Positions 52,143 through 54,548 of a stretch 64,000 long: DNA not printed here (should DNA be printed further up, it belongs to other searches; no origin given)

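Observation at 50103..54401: Split alpha/beta acyl-CoA dehydrogenase pair next to a paralogous set fused into one polypeptide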

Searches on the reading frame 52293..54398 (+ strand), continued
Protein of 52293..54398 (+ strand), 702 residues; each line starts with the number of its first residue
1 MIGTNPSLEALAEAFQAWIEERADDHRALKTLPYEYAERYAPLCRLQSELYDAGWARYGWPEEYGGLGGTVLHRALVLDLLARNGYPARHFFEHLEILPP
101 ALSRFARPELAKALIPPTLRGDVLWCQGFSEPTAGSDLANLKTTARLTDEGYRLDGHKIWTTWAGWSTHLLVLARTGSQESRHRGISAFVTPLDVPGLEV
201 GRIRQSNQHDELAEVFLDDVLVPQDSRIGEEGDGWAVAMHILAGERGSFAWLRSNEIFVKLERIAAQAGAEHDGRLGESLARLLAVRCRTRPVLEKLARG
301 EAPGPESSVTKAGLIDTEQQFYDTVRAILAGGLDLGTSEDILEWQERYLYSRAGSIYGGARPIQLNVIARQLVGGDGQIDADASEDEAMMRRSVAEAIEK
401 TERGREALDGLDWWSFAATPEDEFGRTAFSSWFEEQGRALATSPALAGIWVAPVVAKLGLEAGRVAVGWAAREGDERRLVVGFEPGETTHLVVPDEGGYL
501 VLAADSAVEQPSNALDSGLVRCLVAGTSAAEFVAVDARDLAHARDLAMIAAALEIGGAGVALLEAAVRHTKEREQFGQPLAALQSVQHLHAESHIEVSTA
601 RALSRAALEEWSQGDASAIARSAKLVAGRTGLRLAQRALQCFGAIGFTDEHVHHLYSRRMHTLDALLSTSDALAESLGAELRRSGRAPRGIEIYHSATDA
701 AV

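Call 46: find_related_loci(query=A1, collection=genome_contigs, flank=10000)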
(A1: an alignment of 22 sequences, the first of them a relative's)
Query A1 (702 aa) in genome_contigs; peptide patterns used: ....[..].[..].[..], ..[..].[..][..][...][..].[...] (x = any residue, [..] = any of these).
600 stretches matched a pattern (row limit reached: there are more); 486 encode a relative of the query (tblastn E <= 1e-3); the best 80 are kept; 79 distinct loci.
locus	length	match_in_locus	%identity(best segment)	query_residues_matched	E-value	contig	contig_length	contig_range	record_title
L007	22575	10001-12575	77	1-694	0e+0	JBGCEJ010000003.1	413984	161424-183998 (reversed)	MAG: Myxococcota bacterium isolate SGMAG-50 contig3, whole genome shotgun sequence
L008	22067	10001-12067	57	7-695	0e+0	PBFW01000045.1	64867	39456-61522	MAG: Deltaproteobacteria bacterium isolate SP3084 MHASMcontig_600111, whole genome shotgun sequence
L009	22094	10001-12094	57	1-694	0e+0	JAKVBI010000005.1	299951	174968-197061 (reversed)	MAG: Myxococcota bacterium isolate ALOHA_ZT_24 ZT-Myxococcota-1_5, whole genome shotgun sequence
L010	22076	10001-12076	56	7-698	0e+0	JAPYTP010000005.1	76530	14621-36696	MAG: Myxococcota bacterium isolate PW6.metabat2.187 PW6_414_length_76530_cov_8.720118, whole genome shotgun sequence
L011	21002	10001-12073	57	1-694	0e+0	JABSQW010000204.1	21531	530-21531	MAG: Myxococcales bacterium isolate DT_70 DT-Myxococcota-2_scaffold_205, whole genome shotgun sequence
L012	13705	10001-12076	55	2-694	0e+0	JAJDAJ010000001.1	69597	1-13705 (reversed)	MAG: Deltaproteobacteria bacterium isolate OFTM108 OFTM108_0, whole genome shotgun sequence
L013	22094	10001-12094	53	2-694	0e+0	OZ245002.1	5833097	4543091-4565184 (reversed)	MAG: Myxococcota bacterium isolate 641f811d-2bae-4d89-87bb-445edc559d6d genome assembly, chromosome: 1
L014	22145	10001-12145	53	2-701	0e+0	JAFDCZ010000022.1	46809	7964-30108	MAG: Deltaproteobacteria bacterium isolate Meg19_02_Bin_150 Meg19_02_Bin_150_scaffold_475, whole genome shotgun sequence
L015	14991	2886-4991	52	1-697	0e+0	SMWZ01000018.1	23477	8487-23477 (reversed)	MAG: Deltaproteobacteria bacterium isolate CR02bin3 k141_113844, whole genome shotgun sequence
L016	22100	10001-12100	58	1-696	0e+0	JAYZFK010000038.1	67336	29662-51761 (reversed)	MAG: Myxococcota bacterium isolate XB_MAG164 DB_MAG164_0038, whole genome shotgun sequence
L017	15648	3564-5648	59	1-694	0e+0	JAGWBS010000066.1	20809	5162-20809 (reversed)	MAG: Proteobacteria bacterium isolate 277c_39 scaffold_4377, whole genome shotgun sequence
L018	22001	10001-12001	40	12-693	2e-131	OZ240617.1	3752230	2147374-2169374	MAG: Candidatus Aldehydirespiratoraceae bacterium isolate 0b71e67c-702b-47f2-97b2-5742d9223fe1 genome assembly, chromoso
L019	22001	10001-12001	39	12-693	3e-131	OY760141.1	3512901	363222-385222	MAG: Acidimicrobiales bacterium isolate 5b15a54b-9cf3-459b-830c-82dda2a8371f genome assembly, chromosome: 1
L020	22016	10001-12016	41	5-693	2e-131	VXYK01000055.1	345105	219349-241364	MAG: Acidimicrobiaceae bacterium isolate SB0670_bin_1 NODE_16_length_345105_cov_15.857125, whole genome shotgun sequence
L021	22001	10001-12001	41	12-693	5e-131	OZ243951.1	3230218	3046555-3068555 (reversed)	MAG: Candidatus Aldehydirespiratoraceae bacterium isolate d6686e6b-c766-4219-a85b-b3fd03f9654a genome assembly, chromoso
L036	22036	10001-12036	43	14-682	3e-84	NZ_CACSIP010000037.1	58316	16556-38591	Mycolicibacterium vanbaalenii isolate BC8_1, whole genome shotgun sequence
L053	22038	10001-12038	41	8-688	1e-88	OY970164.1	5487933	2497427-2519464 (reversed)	MAG: uncultured Acidimicrobiaceae bacterium isolate MFD04967.bin.c.3 genome assembly, chromosome: 1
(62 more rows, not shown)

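Call 50: find_homologous_proteins(query=L053:3665-5887:-, max_evalue=1e-10)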
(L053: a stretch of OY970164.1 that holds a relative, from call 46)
Query L053:3665-5887:- (741 aa): 223 proteins with E <= 1e-10 among 8000 candidates; the best 120 are listed.
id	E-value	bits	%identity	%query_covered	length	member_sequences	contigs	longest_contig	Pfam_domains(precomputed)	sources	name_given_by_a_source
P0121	0.0e+0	1355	85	96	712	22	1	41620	PF02770.25,PF00441.30,PF08028.17,PF02771.22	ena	-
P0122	0.0e+0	1316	83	95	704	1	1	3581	PF02770.25,PF00441.30,PF08028.17,PF02771.22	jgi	jgi:alkylation response protein AidB-like acyl-CoA dehydrogenase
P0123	0.0e+0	1291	80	96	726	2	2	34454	PF02770.25,PF00441.30,PF08028.17,PF02771.22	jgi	jgi:alkylation response protein AidB-like acyl-CoA dehydrogenase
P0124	0.0e+0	1278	80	96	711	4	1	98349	PF02770.25,PF00441.30,PF08028.17,PF02771.22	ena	-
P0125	2.0e-237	808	83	58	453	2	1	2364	PF02770.25,PF00441.30,PF02771.22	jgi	jgi:alkylation response protein AidB-like acyl-CoA dehydrogenase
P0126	1.7e-220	752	52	98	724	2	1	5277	PF02770.25,PF00441.30,PF08028.17,PF02771.22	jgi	jgi:alkylation response protein AidB-like acyl-CoA dehydrogenase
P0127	1.6e-212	726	51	97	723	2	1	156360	PF02770.25,PF00441.30,PF08028.17,PF02771.22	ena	-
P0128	6.0e-212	724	51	96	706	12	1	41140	PF02770.25,PF00441.30,PF02771.22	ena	-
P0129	8.6e-212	724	50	97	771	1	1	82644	PF02770.25,PF00441.30,PF02771.22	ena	-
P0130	2.3e-211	722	49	97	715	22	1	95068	PF02770.25,PF00441.30,PF08028.17,PF02771.22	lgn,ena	-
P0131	2.7e-211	722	51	97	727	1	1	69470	PF02770.25,PF00441.30,PF08028.17,PF02771.22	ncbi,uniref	ncbi:acyl-CoA dehydrogenase family protein [Streptomyces sp. NPDC090075]|uniref:acyl-CoA dehydrogena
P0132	1.5e-210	720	51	97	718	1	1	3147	PF02770.25,PF00441.30,PF02771.22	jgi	jgi:alkylation response protein AidB-like acyl-CoA dehydrogenase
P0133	6.4e-210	717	49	97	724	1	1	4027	PF02770.25,PF00441.30,PF02771.22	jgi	jgi:alkylation response protein AidB-like acyl-CoA dehydrogenase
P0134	2.9e-208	712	50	98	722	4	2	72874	PF02770.25,PF00441.30,PF08028.17,PF02771.22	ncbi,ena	-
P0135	4.0e-208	711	49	97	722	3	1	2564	PF02770.25,PF00441.30,PF08028.17,PF02771.22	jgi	jgi:alkylation response protein AidB-like acyl-CoA dehydrogenase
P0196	4.5e-64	235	31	94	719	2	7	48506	PF02770.25,PF00441.30,PF02771.22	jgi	jgi:3-oxochol-4-en-24-oyl-CoA dehydrogenase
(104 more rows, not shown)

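Call 72: predict_structure(alignment_id=A2)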
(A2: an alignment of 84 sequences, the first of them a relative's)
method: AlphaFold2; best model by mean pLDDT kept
length: 702 residues; sequences in the alignment: 84
mean_pLDDT: 94.3   pTM: 0.94
mean pLDDT of the five models: 94.3, 93.7, 93.1, 91.7, 91.7
residues with pLDDT >= 90: 598; 70-90: 99; 50-70: 3; < 50: 2
segments of 3 or more residues with pLDDT < 50: none
pLDDT, mean of each block of 10 residues (from residue 1): 93 98 96 88 95 97 96 97 93 91 96 97 93 87 97 96 90 95 96 97 86 95 97 95 88 95 97 98 97 94 89 95 97 91 91 83 92 89 89 97 95 93 95 98 97 97 96 89 96 94 95 96 91 96 97 98 98 96 97 97 97 95 99 98 95 98 97 98 96 80 42
secondary structure, 60 per line:
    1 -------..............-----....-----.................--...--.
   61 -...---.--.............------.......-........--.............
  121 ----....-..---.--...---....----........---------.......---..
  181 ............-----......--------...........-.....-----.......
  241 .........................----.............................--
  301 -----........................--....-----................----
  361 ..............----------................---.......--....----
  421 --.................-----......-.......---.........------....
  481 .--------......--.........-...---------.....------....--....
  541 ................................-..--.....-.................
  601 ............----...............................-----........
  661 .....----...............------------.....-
elements in order (helices of 4 or more, strands of 3 or more residues): H8-21 H27-30 H36-52 H71-83 H90-96 H98-105 H108-120 E125-128 E144-147 E152-159 E169-175 H179-185 E186-192 E198-203 E212-222 H234-265 H270-298 H306-329 H332-335 H341-356 H361-374 H385-400 H404-410 H413-416 H423-439 H445-450 H452-458 E465-470 E477-481 E490-495 E498-503 E508-510 E520-524 E531-534 H537-572 H584-612 H617-647 H653-665 H670-684 H697-701

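Call 74: fold_search(model_id=the predicted structure, library=pdb)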
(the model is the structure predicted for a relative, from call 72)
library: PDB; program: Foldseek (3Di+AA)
matches with E <= 10: 573; with E <= 0.001: 367
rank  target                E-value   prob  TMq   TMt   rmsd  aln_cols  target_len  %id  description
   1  3owa_C                1.7e-17  1.00  0.57  0.67   8.0       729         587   15  Crystal Structure of Acyl-CoA Dehydrogenase complexed with FAD from Bacillus anthracis (released 2010-10-13)
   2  6wy9_A                2.7e-17  1.00  0.46  0.82   3.9       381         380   24  Tcur3481-Tcur3483 steroid ACAD G363A variant (released 2020-10-28)
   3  3owa_A                3.3e-17  1.00  0.56  0.67   6.9       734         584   15  Crystal Structure of Acyl-CoA Dehydrogenase complexed with FAD from Bacillus anthracis (released 2010-10-13)
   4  3owa_D                7.2e-17  1.00  0.57  0.67   7.6       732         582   15  Crystal Structure of Acyl-CoA Dehydrogenase complexed with FAD from Bacillus anthracis (released 2010-10-13)
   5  5zw0_A                1.0e-16  1.00  0.44  0.78   4.3       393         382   23  Apo-form PigA (released 2018-09-05)
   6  5jsc_D                1.1e-16  1.00  0.45  0.78   3.7       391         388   26  Crystal structure of a Putative acyl-CoA dehydrogenase from Burkholderia xenovorans (released 2016-06-08)
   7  2z1q_B                1.7e-16  1.00  0.58  0.72   6.0       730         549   16  Crystal structure of acyl CoA dehydrogenase (released 2008-05-13)
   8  6af6                  1.7e-16  1.00  0.45  0.78   4.8       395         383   22  PigA with FAD and proline (released 2018-09-05)
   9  5jsc_C                2.1e-16  1.00  0.45  0.78   3.4       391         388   26  Crystal structure of a Putative acyl-CoA dehydrogenase from Burkholderia xenovorans (released 2016-06-08)
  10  6wy8_B                2.3e-16  1.00  0.46  0.80   4.1       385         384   24  Tcur3481-Tcur3483 steroid ACAD (released 2021-03-24)
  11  5zw2                  2.3e-16  1.00  0.44  0.78   4.4       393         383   23  FAD complex of PigA (released 2018-09-05)
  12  3owa_B                2.9e-16  1.00  0.57  0.69   6.8       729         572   15  Crystal Structure of Acyl-CoA Dehydrogenase complexed with FAD from Bacillus anthracis (released 2010-10-13)
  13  3mpi_C                3.4e-16  1.00  0.44  0.76   4.5       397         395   22  Structure of the glutaryl-coenzyme A dehydrogenase glutaryl-CoA complex (released 2010-08-18)
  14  8w0z_B                4.6e-16  1.00  0.45  0.76   4.1       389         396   21  Human LCAD complexed with Lauric Acid (released 2024-06-19)
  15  4l1f_A                5.5e-16  1.00  0.44  0.78   4.6       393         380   21  Electron transferring flavoprotein of Acidaminococcus fermentans: Towards a mechanism of flavin-based electron bifurca (released 2014-01-15)
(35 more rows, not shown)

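Call 77: find_homologous_proteins(query=P0196, max_evalue=1e-30)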
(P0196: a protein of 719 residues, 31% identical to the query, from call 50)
Query P0196 (719 aa): 7993 proteins with E <= 1e-30 among 8000 candidates; the best 120 are listed.
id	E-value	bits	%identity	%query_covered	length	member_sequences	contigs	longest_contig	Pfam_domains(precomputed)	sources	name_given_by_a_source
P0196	0.0e+0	1587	100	100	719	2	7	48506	PF02770.25,PF00441.30,PF02771.22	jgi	jgi:3-oxochol-4-en-24-oyl-CoA dehydrogenase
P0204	0.0e+0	1465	92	100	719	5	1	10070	PF02770.25,PF00441.30,PF02771.22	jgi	jgi:3-oxochol-4-en-24-oyl-CoA dehydrogenase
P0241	0.0e+0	1301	81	100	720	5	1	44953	PF02770.25,PF00441.30,PF02771.22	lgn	-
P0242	0.0e+0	1292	80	100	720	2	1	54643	PF02770.25,PF00441.30,PF02771.22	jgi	-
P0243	0.0e+0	1262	79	100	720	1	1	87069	PF02770.25,PF00441.30,PF02771.22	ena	-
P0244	0.0e+0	1248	79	100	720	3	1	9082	PF02770.25,PF00441.30,PF02771.22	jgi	jgi:3-oxochol-4-en-24-oyl-CoA dehydrogenase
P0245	0.0e+0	1115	71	100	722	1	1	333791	PF02770.25,PF00441.30,PF02771.22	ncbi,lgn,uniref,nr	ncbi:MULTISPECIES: acyl-CoA dehydrogenase [unclassified Mycobacterium]|uniref:acyl-CoA dehydrogenase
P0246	0.0e+0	1107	71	100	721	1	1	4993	PF02770.25,PF00441.30,PF02771.22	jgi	jgi:3-oxochol-4-en-24-oyl-CoA dehydrogenase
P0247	0.0e+0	1106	70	100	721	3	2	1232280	PF02770.25,PF00441.30,PF02771.22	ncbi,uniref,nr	ncbi:acyl-CoA dehydrogenase [Mycobacterium alsense]|uniref:Acyl-CoA dehydrogenase n=1 Tax=Mycobacter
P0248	0.0e+0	1103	70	100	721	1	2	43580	PF02770.25,PF00441.30,PF02771.22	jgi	jgi:alkylation response protein AidB-like acyl-CoA dehydrogenase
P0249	0.0e+0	1101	70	100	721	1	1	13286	PF02770.25,PF00441.30,PF02771.22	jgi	jgi:3-oxochol-4-en-24-oyl-CoA dehydrogenase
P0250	0.0e+0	1084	69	100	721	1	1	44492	PF02770.25,PF00441.30,PF02771.22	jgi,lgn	jgi:alkylation response protein AidB-like acyl-CoA dehydrogenase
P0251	0.0e+0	1083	70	100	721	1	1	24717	PF02770.25,PF00441.30,PF02771.22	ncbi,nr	ncbi:MAG TPA: acyl-CoA dehydrogenase [Mycobacterium sp.]|nr:acyl-CoA dehydrogenase [Mycobacterium sp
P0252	0.0e+0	1083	69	100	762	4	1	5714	PF02770.25,PF00441.30,PF02771.22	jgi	jgi:alkylation response protein AidB-like acyl-CoA dehydrogenase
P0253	0.0e+0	1082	69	100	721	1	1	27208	PF02770.25,PF00441.30,PF02771.22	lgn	-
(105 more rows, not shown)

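Call 89: search_protein_families(library=pfam, proteins=[L036:3435-4847:+, L036:6241-7092:-, L036:7126-8802:+, L036:12114-13331:+, L036:13926-15746:+, L036:15700-16878:+, L036:16686-17897:+, L036:17852-18280:+, L036:19386-20591:+, L036:20582-21817:+], max_evalue=0.00001)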
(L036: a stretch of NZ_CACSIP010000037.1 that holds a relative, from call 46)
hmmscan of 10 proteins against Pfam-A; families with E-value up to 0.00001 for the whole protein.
L036:3435-4847:+ (471 aa): 2 families
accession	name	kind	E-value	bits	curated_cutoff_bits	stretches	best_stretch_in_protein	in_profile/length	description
PF00848.25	Ring_hydroxyl_A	-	5.4e-21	75.9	24.9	1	224-467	10-207/208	Ring hydroxylating alpha subunit (catalytic domain)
PF00355.32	Rieske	-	1.9e-12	47.3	20.3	1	87-168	2-82/88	Rieske [2Fe-2S] domain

L036:6241-7092:- (284 aa): 2 families
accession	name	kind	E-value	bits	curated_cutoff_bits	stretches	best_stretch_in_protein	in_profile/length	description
PF01575.25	MaoC_dehydratas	-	1.2e-24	86.7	27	1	166-256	7-101/123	MaoC like domain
PF22622.2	MFE-2_hydrat-2_N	-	9e-21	74.5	27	1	26-146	3-130/130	MFE-2 hydratase 2 N-terminal domain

L036:7126-8802:+ (559 aa): 4 families
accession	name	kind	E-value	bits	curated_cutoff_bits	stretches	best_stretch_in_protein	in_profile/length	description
PF22691.2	Thiolase_C_1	-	1.8e-35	122.2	28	1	430-554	18-142/144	Thiolase C-terminal domain-like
PF00108.29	Thiolase_N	-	6.5e-19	68.8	26.4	1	164-355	1-199/260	Thiolase, N-terminal domain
PF02803.24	Thiolase_C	-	2e-09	37.6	27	1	433-538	25-112/123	Thiolase, C-terminal domain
PF00109.32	ketoacyl-synt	-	1.8e-07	31.4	20.8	1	222-283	156-217/252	Beta-ketoacyl synthase, N-terminal domain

L036:12114-13331:+ (406 aa): 2 families
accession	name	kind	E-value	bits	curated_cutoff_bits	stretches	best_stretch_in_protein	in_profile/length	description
PF00108.29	Thiolase_N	-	1.9e-47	162.3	26.4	1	9-227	3-237/260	Thiolase, N-terminal domain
PF02803.24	Thiolase_C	-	1.2e-42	144.9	27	1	284-405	2-123/123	Thiolase, C-terminal domain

L036:13926-15746:+ (607 aa): 2 families
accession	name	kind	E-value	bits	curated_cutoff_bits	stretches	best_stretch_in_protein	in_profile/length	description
PF00501.34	AMP-binding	-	6.5e-65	219.8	29.9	1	124-465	11-383/384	AMP-binding enzyme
PF13193.12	AMP-binding_C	-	1.7e-08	35.7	24.5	1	515-574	2-61/76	AMP-binding enzyme C-terminal domain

L036:15700-16878:+ (393 aa): 0 families

L036:16686-17897:+ (404 aa): 1 family
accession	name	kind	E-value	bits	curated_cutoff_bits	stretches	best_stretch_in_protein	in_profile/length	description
PF01636.29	APH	-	8.6e-24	85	23.2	1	89-344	4-235/239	Phosphotransferase enzyme family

L036:17852-18280:+ (143 aa): 0 families

L036:19386-20591:+ (402 aa): 3 families
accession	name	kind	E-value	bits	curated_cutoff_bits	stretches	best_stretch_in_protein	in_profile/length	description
PF00106.31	adh_short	-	3.4e-44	151.1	26.6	1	104-297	2-180/195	short chain dehydrogenase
PF13561.12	adh_short_C2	-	3.8e-35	122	27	1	109-306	1-184/236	Enoyl-(Acyl carrier protein) reductase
PF08659.16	KR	-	1.7e-16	61.1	22.6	1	104-279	2-162/180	KR domain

L036:20582-21817:+ (412 aa): 2 families
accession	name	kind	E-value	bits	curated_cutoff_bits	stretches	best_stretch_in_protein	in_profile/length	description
PF13452.11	FAS1_DH_region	-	2.2e-11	44.5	22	1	53-169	13-131/132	FAS1-like, dehydratase domain region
PF01575.25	MaoC_dehydratas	-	9.5e-06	25.7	27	0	55-133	19-99/123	MaoC like domain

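Call 90: search_protein_representatives(protein=P0001)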
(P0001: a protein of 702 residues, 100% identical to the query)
Query: 702 residues. Proteins with E-value up to 0.001 (for the whole library): 35720; up to 1e-10: 12364; up to 1e-30: 1405. The best 150 are listed.
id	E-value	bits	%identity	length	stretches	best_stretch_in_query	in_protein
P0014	3.4e-246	835.4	57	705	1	1-695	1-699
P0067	5.5e-189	646.3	65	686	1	1-450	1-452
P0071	4.4e-156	537.6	55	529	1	26-552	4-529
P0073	3.4e-152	524.7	43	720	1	7-692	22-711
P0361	8.2e-130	450.8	43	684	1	10-693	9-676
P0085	7.4e-125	434.4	41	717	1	6-685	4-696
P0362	2.2e-116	406.4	39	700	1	6-681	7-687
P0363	5.7e-105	368.7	52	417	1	284-695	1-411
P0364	8.7e-102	358.2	38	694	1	44-682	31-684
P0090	1.1e-94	334.7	45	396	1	6-379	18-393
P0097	2.3e-90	320.4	46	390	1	8-373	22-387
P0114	2.7e-86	307.0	47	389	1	13-374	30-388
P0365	1.5e-85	304.5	47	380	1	7-374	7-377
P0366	3.8e-81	289.9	45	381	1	16-374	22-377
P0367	3.0e-79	283.7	43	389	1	9-374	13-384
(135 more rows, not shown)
